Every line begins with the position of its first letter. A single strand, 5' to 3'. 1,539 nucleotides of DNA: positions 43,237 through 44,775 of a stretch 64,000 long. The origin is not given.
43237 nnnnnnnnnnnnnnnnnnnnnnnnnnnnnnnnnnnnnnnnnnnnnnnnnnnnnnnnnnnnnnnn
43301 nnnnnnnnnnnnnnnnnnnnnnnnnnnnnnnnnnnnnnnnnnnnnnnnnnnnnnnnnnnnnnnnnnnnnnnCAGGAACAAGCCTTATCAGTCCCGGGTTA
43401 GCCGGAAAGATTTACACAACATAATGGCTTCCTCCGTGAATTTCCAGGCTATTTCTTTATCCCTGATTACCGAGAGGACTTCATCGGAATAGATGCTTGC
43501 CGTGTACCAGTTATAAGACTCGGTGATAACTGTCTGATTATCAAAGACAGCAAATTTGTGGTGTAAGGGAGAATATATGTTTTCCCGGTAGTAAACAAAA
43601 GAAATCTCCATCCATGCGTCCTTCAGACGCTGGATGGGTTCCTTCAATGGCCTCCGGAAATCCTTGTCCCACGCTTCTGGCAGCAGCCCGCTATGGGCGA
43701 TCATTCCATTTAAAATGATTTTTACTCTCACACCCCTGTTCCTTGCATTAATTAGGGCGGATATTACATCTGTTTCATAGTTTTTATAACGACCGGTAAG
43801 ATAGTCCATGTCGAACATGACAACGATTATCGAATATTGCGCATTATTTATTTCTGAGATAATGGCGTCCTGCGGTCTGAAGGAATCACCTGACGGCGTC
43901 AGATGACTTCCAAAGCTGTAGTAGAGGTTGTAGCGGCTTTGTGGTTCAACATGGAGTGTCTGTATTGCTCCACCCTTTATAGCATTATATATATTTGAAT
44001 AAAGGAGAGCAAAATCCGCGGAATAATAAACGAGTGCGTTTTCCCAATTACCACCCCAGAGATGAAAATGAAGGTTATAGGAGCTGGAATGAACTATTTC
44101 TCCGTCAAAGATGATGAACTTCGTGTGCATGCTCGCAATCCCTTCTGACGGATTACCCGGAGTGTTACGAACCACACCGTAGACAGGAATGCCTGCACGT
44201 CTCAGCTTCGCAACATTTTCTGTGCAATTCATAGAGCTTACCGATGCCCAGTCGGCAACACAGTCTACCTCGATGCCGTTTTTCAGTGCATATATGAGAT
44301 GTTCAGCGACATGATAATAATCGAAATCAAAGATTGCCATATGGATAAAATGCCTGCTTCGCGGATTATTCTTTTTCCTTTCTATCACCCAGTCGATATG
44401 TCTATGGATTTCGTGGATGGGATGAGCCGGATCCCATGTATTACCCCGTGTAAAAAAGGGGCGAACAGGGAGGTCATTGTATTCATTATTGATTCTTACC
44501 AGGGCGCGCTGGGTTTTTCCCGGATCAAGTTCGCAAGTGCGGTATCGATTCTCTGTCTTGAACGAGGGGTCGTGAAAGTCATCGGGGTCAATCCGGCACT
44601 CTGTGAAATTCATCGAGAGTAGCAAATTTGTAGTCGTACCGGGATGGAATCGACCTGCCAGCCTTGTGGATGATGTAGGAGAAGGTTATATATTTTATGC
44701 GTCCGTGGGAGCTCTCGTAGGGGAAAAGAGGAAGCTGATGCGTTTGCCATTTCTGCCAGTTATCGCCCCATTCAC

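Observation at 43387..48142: Intact, translationally coupled four-gene operon: double-HTH EEP enzyme, Fic protein, 139-aa unknown, two-HKD PLD protein. Candidate undescribed toxin/defence-type module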

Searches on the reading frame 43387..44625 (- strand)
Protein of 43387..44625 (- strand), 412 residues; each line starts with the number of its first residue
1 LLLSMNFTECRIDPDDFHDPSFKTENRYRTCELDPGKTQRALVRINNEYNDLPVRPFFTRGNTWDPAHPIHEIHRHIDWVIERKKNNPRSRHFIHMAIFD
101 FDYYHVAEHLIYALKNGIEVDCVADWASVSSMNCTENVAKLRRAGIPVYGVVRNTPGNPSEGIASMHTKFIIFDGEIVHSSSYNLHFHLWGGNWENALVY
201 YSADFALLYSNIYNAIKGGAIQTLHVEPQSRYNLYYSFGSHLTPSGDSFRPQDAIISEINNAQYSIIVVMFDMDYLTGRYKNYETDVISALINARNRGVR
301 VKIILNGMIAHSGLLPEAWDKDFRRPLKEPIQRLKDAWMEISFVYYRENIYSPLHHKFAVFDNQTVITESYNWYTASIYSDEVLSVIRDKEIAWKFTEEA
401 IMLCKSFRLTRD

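Call 3: search_protein_families(library=pfam, proteins=[window:43387-44625:-], max_evalue=0.1)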
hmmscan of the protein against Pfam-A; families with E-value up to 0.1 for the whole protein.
window:43387-44625:- (412 aa): 4 families
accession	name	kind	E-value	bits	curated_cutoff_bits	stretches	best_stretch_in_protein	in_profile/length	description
PF13091.12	PLDc_2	-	1.8e-36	125.4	27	2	255-399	1-127/132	PLD-like domain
PF00614.28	PLDc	-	0.0029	18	21.9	1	165-185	4-24/28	Phospholipase D Active site motif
PF13918.12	PLDc_3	-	0.031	14.4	27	1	252-305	85-141/180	PLD-like domain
PF07894.18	SACK1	-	0.041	13.9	21.4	0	252-373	127-240/274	Scaffolding anchor of CK1 domain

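Call 4: search_protein_families(library=padloc, proteins=[window:43387-44625:-], max_evalue=0.1)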
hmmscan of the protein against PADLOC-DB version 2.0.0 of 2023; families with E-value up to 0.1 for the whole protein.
window:43387-44625:- (412 aa): 14 families
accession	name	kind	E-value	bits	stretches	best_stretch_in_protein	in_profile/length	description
PDLC02614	DrmC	-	1.1e-12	46.1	2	91-206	34-141/153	DrmC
PDLC02606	DrmC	-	2.8e-06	25.2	1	251-372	35-141/182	DrmC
PDLC02605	DrmC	-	2.9e-06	25.1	1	254-373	119-228/270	DrmC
PDLC02616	DrmC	-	4.8e-06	24.3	2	160-206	159-205/224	DrmC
PDLC02611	DrmC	-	5.3e-06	24.7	1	283-395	22-121/138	DrmC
PDLC02597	DrmC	-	5.9e-06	24.3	1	281-373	119-204/242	DrmC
PDLC03924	MkoC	-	1.9e-05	20.9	1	284-392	1022-1121/1136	-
PDLC02607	DrmC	-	2e-05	22.1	1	284-388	136-238/265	DrmC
PDLC02585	DrmC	-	2.1e-05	22.2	1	282-372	128-212/253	DrmC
PDLC02589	DrmC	-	4.2e-05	20.8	1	256-408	116-258/264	DrmC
PDLC02591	DrmC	-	0.00045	17.5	0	111-199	146-233/260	DrmC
PDLC02588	DrmC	-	0.00059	17.5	0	285-373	131-212/256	DrmC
PDLC02595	DrmC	-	0.00061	17.6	1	252-307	117-169/269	DrmC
PDLC03922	MkoB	-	0.0018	15.6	1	259-389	320-431/610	-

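Call 5: search_protein_families(library=ncbifam, proteins=[window:43387-44625:-], max_evalue=0.1)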
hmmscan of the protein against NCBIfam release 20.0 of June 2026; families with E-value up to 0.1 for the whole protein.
window:43387-44625:- (412 aa): 7 families
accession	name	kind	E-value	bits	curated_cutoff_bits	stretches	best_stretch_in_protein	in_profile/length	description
NF038319.1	DISARM_DrmC_I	equivalog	2.9e-09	36.8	133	1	256-370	100-200/236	DISARM system phospholipase D-like protein DrmC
NF010493.0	PRK13912.1-4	equivalog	4.1e-07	30.1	351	1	87-207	36-153/171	nuclease NucT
TIGR04265.1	bac_cardiolipin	equivalog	6.9e-07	28.6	290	1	252-374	131-241/483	cardiolipin synthase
NF010490.0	PRK13912.1-1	equivalog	1.5e-05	25.1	211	0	251-306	31-77/159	nuclease NucT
NF010492.0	PRK13912.1-3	equivalog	3.3e-05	23.5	297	1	91-206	47-161/178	nuclease NucT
NF010491.0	PRK13912.1-2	equivalog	0.00091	19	225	0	90-198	48-155/180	nuclease NucT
NF008427.0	PRK11263.1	equivalog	0.0058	15.7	281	0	288-365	52-123/409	cardiolipin synthase ClsB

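Call 34: find_homologous_proteins(query=window:43387-44625:-, max_evalue=1e-20)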
Query window:43387-44625:- (412 aa): 121 proteins with E <= 1e-20 among 1798 candidates; the best 120 are listed.
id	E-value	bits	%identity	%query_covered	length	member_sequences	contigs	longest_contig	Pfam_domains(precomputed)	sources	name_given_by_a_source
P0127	2.7e-274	928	98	99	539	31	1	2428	PF13091.13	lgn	-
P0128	5.4e-217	739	78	98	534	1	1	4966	PF13091.13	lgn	-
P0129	2.3e-213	727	79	97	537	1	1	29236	PF13091.13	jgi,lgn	jgi:hypothetical protein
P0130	2.4e-212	724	76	99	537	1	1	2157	PF13091.13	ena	-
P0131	1.6e-207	708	74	98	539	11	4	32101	PF13091.13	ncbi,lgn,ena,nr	ncbi:MAG: phosphatidylserine/phosphatidylglycerophosphate/cardiolipin synthase family protein [Nitro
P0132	3.0e-200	684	72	98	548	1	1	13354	PF13091.13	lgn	-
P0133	2.9e-196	671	73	98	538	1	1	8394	PF13091.13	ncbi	-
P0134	7.1e-194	663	69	99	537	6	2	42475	PF13091.13,PF13090.13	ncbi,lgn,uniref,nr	ncbi:MAG: phosphatidylserine/phosphatidylglycerophosphate/cardiolipin synthase family protein [Candi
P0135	7.8e-193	659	76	88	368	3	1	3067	PF13091.13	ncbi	ncbi:MAG: phospholipase D-like domain-containing protein, partial [Nitrospirota bacterium]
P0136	2.9e-190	651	69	98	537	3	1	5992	PF13091.13,PF00614.29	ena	-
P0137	1.9e-189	648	69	98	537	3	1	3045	PF13091.13,PF00614.29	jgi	jgi:hypothetical protein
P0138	1.9e-189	648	69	98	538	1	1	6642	PF13091.13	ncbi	-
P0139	1.9e-189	648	69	98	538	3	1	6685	PF13091.13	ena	-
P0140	2.9e-189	648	75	89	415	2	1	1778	PF13091.13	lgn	-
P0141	1.3e-188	645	68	99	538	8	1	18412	PF13091.13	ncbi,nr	ncbi:MAG: phosphatidylserine/phosphatidylglycerophosphate/cardiolipin synthase family protein [Nitro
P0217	4.1e-118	413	46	99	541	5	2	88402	PF13091.13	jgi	jgi:hypothetical protein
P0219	1.5e-115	405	45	99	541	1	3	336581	PF13091.13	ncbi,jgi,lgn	-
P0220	2.5e-115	404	46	99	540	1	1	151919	PF13091.13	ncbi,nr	ncbi:MAG: phospholipase D-like domain-containing protein [Candidatus Eremiobacteraeota bacterium]|nr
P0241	3.8e-73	265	37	93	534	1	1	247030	PF13091.13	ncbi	-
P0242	9.4e-72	260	37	92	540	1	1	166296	PF13091.13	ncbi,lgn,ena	-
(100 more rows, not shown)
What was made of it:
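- Database names call the PLD 'phosphatidylserine/phosphatidylglycerophosphate/cardiolipin synthase family' (call 34).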

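Call 36: find_encoding_contigs(protein=P0220, flank=8000, max_places=1)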
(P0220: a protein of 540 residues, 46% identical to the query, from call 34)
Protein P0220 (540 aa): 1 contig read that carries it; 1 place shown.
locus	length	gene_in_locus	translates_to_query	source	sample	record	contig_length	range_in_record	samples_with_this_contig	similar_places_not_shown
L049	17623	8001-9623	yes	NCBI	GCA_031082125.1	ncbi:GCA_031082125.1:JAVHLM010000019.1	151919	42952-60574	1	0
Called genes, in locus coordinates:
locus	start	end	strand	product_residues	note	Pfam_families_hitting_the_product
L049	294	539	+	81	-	PF28597:T2SSF_N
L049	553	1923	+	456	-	PF02310:B12-binding, PF19864:Radical_SAM_N2 (faint), PF04055:Radical_SAM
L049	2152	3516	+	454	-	PF16258:DUF4912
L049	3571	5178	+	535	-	PF03065:Glyco_hydro_57, PF09210:BE_C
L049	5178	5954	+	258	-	PF03372:Exo_endo_phos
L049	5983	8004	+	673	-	PF02661:Fic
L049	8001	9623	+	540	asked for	PF13091:PLDc_2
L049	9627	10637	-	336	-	PF07610:DUF1573 (faint), PF22544:HYDIN_VesB_CFA65-like_Ig (faint)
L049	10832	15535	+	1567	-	PF00069:Pkinase, PF07714:PK_Tyr_Ser-Thr, PF13371:TPR_9 (weak), PF13432:TPR_16 (weak), PF00515:TPR_1 (weak), PF07719:TPR_2 (weak), PF25062:ARM_TT21_N (weak), PF23914:TPR_CcmH_CycH (weak), +12 more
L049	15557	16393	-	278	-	PF13487:HD_5, PF01966:HD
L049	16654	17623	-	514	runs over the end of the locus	PF13541:ChlI, PF01078:Mg_chelatase, PF07728:AAA_5, PF13335:Mg_chelatase_C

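Call 37: find_encoding_contigs(protein=P0241, flank=8000, max_places=1)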
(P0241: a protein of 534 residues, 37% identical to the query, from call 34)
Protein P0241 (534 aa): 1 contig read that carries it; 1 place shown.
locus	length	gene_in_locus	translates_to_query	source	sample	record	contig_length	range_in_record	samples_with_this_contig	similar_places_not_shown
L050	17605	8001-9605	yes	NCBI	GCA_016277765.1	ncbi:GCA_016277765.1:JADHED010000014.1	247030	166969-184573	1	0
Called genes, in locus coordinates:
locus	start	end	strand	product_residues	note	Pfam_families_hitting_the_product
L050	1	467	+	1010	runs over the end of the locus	PF10070:DabA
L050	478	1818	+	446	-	PF00662:Proton_antipo_N, PF00361:Proton_antipo_M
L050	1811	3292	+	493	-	PF00361:Proton_antipo_M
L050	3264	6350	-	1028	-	PF00176:SNF2-rel_dom (weak)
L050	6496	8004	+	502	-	PF03370:CBM_21 (faint), PF03372:Exo_endo_phos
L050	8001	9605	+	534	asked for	PF13091:PLDc_2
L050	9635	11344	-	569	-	PF00481:PP2C, PF13672:PP2C_2, PF07228:SpoIIE (weak)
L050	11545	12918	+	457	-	PF01212:Beta_elim_lyase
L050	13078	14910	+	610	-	PF14559:TPR_19 (weak)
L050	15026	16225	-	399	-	PF00069:Pkinase, PF07714:PK_Tyr_Ser-Thr, PF01636:APH (faint)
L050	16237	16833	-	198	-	-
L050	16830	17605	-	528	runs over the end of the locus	PF00069:Pkinase, PF07714:PK_Tyr_Ser-Thr, PF01636:APH (faint)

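Call 39: search_protein_families(library=pfam, proteins=[L050:6496-8004:+, L049:5983-8004:+, L049:5178-5954:+, L050:8001-9605:+, L049:8001-9623:+], max_evalue=10)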
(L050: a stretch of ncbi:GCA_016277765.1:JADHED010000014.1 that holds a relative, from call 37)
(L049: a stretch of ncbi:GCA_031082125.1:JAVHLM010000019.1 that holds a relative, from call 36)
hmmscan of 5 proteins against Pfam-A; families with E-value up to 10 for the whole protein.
L050:6496-8004:+ (502 aa): 3 families
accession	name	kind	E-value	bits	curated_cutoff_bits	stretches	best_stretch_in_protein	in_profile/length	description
PF03372.29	Exo_endo_phos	-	5.8e-17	62.6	24.5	1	242-491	1-225/225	Endonuclease/Exonuclease/phosphatase family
PF03370.18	CBM_21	-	4.1e-12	46.8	28.9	2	29-110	26-112/113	Carbohydrate/starch-binding module (family 21)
PF03423.18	CBM_25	-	0.049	14.4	27.3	0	94-113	65-84/106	Carbohydrate binding domain (family 25)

L049:5983-8004:+ (673 aa): 2 families
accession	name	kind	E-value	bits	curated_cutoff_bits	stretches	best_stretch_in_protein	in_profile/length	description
PF02661.23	Fic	-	3e-10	41.2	24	1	241-342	2-92/93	Fic/DOC family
PF25561.1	QRICH1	-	0.0078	16.7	30.8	1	290-336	48-94/115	QRICH1 domain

L049:5178-5954:+ (258 aa): 3 families
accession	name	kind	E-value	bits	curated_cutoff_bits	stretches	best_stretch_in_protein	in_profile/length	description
PF03372.29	Exo_endo_phos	-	1.2e-18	68.1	24.5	1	16-250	1-225/225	Endonuclease/Exonuclease/phosphatase family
PF22669.2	Exo_endo_phos2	-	0.00084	19.4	27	1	116-185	106-179/288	Endonuclease/Exonuclease/phosphatase family 2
PF14529.12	Exo_endo_phos_2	-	0.018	15.3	27.4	1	173-253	29-116/117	Endonuclease-reverse transcriptase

L050:8001-9605:+ (534 aa): 4 families
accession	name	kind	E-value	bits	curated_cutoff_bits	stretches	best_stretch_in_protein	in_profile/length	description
PF13091.12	PLDc_2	-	6.1e-35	120.4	27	2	377-526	2-131/132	PLD-like domain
PF00614.28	PLDc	-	4.5e-05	23.7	21.9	2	477-499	5-27/28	Phospholipase D Active site motif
PF13090.12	PP_kinase_C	-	0.018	15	25.8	1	195-246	12-61/172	Polyphosphate kinase C-terminal domain 2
PF07894.18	SACK1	-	0.15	12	21.4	0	477-525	219-267/274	Scaffolding anchor of CK1 domain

L049:8001-9623:+ (540 aa): 1 family
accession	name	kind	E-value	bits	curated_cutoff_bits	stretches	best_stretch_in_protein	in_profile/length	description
PF13091.12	PLDc_2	-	1.5e-31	109.4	27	2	379-520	2-125/132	PLD-like domain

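Call 58: search_protein_families(library=pfam, proteins=[L049:2152-3516:+, L049:3571-5178:+], max_evalue=0.001)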
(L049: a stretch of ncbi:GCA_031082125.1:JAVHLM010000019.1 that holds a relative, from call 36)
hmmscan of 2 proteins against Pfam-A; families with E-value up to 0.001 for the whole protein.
L049:2152-3516:+ (454 aa): 1 family
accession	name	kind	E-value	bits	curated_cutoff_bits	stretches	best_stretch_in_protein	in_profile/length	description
PF16258.11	DUF4912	-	1e-13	52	29.4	1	152-272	1-118/118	Domain of unknown function (DUF4912)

L049:3571-5178:+ (535 aa): 2 families
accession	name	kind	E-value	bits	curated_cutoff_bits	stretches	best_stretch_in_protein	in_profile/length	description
PF09210.16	BE_C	-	1.2e-36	125.5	25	1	425-526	1-101/101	1,4-alpha-glucan branching enzyme, C-terminal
PF03065.20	Glyco_hydro_57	-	1.5e-36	126.6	21.2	1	7-339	1-282/291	Glycosyl hydrolase family 57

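Call 79: find_encoding_contigs(protein=P0242, flank=7000, max_places=1)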
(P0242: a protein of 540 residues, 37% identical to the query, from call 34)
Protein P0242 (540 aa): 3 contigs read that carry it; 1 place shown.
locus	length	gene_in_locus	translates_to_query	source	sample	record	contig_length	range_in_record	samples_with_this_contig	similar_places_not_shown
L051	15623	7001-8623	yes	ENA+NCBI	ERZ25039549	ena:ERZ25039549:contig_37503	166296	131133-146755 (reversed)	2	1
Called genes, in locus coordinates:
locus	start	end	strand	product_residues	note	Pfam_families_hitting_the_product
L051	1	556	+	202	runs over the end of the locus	PF01184:Gpr1_Fun34_YaaH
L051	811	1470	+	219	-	PF01810:LysE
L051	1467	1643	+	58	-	-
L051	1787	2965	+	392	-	PF02771:Acyl-CoA_dh_N, PF02770:Acyl-CoA_dh_M, PF00441:Acyl-CoA_dh_1, PF08028:Acyl-CoA_dh_2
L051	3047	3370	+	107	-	-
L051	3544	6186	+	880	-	PF08448:PAS_4 (weak), PF00989:PAS, PF08448:PAS_4, PF08447:PAS_3, PF13426:PAS_9, PF00512:HisKA (weak), PF02518:HATPase_c, PF00072:Response_reg, +2 more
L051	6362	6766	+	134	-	-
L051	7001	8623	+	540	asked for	PF13091:PLDc_2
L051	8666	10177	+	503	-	PF03370:CBM_21, PF03372:Exo_endo_phos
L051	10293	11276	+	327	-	PF23023:Anti-Pycsar_Apyc1, PF00753:Lactamase_B, PF12706:Lactamase_B_2 (weak)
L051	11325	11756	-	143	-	-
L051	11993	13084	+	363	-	PF13593:SBF_like, PF01758:SBF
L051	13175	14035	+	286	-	PF09924:LPG_synthase_C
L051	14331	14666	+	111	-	-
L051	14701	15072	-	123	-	-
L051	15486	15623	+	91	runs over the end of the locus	-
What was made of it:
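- On CBM21 (PF03370), EEP of related PLD-EEP pairs: L051 has an unmarked CBM_21 hit (call 79).
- L051's EEP also carries CBM_21, in reversed gene order (call 79). Pfam-significant CBM_21 domains sit on the EEP of two related PLD-EEP pairs (calls 39, 79). PLD-EEP pairs exist with no Fic writer (calls 37, 79).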

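Call 80: find_encoding_contigs(protein=P0219, flank=7000, max_places=1)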
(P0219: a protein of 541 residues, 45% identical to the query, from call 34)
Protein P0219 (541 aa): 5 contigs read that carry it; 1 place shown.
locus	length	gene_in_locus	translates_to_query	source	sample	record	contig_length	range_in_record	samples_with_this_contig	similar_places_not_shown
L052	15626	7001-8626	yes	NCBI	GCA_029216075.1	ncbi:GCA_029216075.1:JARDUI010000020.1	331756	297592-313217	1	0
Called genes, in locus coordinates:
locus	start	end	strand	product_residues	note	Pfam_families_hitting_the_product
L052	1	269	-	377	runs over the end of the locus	PF07238:PilZ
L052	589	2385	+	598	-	PF16258:DUF4912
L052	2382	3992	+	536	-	PF03065:Glyco_hydro_57, PF09210:BE_C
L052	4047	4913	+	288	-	PF03372:Exo_endo_phos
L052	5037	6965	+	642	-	PF02661:Fic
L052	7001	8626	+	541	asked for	PF13091:PLDc_2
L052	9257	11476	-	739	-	PF00072:Response_reg, PF01590:GAF (weak), PF13185:GAF_2, PF02518:HATPase_c, PF00072:Response_reg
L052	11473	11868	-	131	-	PF00072:Response_reg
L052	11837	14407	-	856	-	PF01590:GAF, PF13185:GAF_2, PF00989:PAS (weak), PF13426:PAS_9, PF01590:GAF, PF13185:GAF_2, PF00512:HisKA, PF02518:HATPase_c, +3 more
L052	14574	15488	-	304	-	-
